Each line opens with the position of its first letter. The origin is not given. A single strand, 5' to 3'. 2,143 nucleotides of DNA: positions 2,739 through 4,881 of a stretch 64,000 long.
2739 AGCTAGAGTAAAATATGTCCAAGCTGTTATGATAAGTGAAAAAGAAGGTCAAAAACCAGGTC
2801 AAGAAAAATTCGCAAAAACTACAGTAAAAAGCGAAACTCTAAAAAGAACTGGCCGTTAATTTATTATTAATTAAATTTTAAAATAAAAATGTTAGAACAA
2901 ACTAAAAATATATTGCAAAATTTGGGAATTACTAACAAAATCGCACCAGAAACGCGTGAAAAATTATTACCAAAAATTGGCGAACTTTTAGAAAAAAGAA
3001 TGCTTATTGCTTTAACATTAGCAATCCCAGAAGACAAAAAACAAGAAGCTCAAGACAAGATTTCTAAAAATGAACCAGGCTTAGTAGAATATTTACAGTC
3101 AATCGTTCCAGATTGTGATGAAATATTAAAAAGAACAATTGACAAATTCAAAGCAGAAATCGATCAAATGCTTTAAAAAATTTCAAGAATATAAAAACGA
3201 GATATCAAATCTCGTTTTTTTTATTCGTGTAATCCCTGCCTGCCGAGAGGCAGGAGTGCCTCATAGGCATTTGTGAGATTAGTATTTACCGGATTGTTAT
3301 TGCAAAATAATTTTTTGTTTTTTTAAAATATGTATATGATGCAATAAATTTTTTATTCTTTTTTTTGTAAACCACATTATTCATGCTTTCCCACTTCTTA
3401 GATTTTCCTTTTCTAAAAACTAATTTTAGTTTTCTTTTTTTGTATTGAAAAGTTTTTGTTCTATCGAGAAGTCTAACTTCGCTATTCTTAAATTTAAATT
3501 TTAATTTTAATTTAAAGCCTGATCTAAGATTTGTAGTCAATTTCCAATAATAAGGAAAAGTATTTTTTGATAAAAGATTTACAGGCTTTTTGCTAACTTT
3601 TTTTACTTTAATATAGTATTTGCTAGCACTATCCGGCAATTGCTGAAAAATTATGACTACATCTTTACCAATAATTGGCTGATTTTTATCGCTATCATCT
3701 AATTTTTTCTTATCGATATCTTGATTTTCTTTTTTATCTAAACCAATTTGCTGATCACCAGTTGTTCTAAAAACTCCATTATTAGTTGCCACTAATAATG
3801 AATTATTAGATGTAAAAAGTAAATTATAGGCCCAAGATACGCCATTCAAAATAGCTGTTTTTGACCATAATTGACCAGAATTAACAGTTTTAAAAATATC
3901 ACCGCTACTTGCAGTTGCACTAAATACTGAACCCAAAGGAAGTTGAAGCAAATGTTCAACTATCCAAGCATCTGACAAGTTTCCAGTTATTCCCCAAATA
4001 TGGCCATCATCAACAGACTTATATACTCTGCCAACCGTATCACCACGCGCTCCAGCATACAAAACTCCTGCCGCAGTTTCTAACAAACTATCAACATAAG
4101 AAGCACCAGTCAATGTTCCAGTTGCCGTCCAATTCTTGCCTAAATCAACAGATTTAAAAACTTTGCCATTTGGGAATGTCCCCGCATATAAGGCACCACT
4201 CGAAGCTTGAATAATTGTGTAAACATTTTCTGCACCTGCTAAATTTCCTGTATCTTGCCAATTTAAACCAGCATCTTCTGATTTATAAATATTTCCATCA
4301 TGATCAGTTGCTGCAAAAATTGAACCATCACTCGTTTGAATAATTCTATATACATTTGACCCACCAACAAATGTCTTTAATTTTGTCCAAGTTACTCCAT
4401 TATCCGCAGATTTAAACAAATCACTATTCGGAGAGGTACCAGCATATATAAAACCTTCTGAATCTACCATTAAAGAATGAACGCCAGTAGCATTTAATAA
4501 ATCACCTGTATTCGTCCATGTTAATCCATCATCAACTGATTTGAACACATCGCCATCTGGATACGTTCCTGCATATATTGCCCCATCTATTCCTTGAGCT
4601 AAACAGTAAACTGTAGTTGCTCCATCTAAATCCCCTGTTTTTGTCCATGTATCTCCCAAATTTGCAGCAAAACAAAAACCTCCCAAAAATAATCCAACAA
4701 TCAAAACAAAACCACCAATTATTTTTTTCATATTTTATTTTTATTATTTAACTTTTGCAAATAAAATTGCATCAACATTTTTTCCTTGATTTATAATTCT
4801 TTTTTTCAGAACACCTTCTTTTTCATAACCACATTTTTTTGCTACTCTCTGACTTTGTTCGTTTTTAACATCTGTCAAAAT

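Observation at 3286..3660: Fourth copy of the lysine-rich module on a BNR/Asp-box repeat protein 47 kb away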

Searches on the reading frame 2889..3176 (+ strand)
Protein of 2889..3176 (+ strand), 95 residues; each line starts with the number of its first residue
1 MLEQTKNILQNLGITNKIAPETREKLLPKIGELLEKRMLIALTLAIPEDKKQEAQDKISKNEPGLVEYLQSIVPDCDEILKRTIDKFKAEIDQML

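Call 54: search_protein_families(library=pfam, proteins=[window:2889-3176:+], max_evalue=0.0001)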
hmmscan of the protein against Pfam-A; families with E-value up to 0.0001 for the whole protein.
window:2889-3176:+ (95 aa): 1 family
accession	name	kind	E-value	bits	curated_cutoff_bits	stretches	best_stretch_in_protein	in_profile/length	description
PF18908.5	DUF5663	-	1.4e-07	32.4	23.7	1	16-91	8-84/84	Protein of unknown function (DUF5663)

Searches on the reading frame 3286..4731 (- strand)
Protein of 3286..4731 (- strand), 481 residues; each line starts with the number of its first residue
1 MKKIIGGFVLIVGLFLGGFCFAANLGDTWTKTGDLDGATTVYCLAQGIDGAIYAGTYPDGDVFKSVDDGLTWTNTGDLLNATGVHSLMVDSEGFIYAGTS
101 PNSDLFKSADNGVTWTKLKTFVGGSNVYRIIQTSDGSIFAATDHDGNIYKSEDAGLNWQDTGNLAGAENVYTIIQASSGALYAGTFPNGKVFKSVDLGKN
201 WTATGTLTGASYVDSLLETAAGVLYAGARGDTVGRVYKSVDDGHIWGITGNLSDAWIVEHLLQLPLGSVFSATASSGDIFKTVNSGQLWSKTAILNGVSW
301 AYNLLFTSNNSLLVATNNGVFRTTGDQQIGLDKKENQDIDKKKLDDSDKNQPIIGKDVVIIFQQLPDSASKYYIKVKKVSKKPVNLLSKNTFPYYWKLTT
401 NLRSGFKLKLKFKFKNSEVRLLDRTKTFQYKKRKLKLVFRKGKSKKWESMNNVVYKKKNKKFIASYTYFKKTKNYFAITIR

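Call 6: search_protein_families(library=pfam, proteins=[window:3286-4731:-], max_evalue=1)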
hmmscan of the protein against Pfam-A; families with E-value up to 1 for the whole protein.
window:3286-4731:- (481 aa): 5 families
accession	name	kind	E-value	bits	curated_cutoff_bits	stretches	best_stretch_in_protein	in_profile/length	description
PF07494.17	Reg_prop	-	5.1e-10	38.8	20.4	0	79-100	2-23/24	Two component regulator propeller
PF14870.12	PSII_BNR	-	0.00044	20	27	1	63-320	41-298/303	Photosynthesis system II assembly factor YCF48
PF15899.11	BNR_6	-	0.0062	17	27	0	192-202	2-12/14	BNR-Asp box repeat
PF20067.5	SSL_N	-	0.0062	16.8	18.9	0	233-246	31-44/46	Strictosidine synthase-like, N-terminal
PF02012.26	BNR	-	0.022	15.1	27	0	107-117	2-12/12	BNR/Asp-box repeat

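Call 8: search_protein_families(library=ncbifam, proteins=[window:3286-4731:-], max_evalue=1)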
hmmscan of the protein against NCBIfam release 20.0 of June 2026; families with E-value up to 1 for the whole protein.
window:3286-4731:- (481 aa): 1 family
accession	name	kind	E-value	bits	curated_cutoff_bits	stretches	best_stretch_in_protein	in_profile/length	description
NF045728.1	glycosyl_F510_1955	equivalog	2.3e-15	56.5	175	1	19-180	74-233/246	F510_1955 family glycosylhydrolase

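Call 63: search_solved_structures(query=window:3286-4731:-, max_evalue=0.01)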
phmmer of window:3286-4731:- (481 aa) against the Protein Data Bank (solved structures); distinct sequences matched with E-value up to 0.01: 6.
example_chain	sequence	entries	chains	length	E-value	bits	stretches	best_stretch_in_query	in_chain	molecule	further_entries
6rej_A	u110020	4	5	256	2e-05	26.8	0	74-193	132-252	Pizza6-SH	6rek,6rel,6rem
6fhp_A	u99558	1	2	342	0.00017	23.7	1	59-146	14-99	Dispase autolysis-inducing protein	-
5fzp_A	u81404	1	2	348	0.00018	23.7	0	58-145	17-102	DISPASE AUTOLYSIS-INDUCING PROTEIN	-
7kn8_A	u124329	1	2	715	0.0014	20.8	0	79-214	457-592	Cellulase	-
2cn2_A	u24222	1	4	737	0.0023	20.1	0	60-123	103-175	BETA-1,4-XYLOGLUCAN HYDROLASE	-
2cn3_A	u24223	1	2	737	0.0023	20.1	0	60-123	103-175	BETA-1,4-XYLOGLUCAN HYDROLASE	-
